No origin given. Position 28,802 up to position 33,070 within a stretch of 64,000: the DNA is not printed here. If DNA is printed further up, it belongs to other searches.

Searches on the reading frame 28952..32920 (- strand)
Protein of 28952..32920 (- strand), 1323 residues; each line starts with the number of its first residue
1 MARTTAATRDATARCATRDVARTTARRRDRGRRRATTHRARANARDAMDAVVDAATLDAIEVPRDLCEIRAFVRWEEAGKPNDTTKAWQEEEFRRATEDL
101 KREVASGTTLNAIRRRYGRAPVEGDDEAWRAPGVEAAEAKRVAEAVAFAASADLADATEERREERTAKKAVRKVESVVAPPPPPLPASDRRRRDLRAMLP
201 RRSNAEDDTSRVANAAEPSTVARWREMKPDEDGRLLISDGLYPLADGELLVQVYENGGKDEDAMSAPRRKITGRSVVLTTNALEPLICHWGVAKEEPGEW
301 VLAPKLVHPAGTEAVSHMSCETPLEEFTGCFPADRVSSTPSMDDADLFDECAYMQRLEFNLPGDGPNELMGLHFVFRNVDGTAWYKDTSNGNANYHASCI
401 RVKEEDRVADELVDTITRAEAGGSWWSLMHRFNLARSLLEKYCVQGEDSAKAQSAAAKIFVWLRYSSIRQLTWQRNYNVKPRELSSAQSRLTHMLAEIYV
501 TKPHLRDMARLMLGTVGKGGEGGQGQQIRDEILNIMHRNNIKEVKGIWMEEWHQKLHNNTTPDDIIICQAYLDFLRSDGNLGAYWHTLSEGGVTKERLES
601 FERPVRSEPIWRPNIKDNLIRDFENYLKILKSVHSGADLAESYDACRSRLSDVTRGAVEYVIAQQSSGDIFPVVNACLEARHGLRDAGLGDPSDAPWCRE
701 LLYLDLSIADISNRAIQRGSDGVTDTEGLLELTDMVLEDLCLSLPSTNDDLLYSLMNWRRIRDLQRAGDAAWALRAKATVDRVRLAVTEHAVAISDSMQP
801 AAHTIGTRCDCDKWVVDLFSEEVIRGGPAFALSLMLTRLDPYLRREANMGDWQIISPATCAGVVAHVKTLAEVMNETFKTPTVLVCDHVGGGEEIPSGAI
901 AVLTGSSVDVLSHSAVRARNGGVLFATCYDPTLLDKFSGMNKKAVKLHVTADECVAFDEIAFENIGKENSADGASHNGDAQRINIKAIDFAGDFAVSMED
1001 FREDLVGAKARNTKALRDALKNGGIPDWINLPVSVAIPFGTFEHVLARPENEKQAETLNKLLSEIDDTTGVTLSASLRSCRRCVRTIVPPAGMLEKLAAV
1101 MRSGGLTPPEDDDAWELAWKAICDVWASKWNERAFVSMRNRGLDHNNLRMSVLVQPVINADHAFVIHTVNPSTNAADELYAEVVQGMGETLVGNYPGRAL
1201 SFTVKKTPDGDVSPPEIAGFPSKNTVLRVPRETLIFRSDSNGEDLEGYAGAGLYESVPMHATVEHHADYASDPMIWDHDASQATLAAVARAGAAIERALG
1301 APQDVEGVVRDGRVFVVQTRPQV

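Call 70: search_protein_families(library=pfam, proteins=[window:28952-32920:-], max_evalue=0.00001)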
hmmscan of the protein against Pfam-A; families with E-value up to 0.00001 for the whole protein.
window:28952-32920:- (1323 aa): 4 families
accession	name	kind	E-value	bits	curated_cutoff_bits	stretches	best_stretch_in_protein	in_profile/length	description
PF22973.2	GWD1_pHisD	-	5e-33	113.5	27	1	852-958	2-107/115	Alpha-glucan water dikinase, phosphohistidine-like domain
PF01326.24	PPDK_N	-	6.5e-21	75.4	27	1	1119-1322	136-309/328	Pyruvate phosphate dikinase, AMP/ATP-binding domain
PF23229.2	DUF7067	-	5.1e-16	58.7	27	1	65-117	2-53/56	Alpha-glucan water dikinase, DUF7067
PF23166.1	Ig_N_CWD1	-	3.6e-10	40.5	27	1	275-389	27-114/121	Alpha-glucan water dikinase 1 Ig-like N-terminal domain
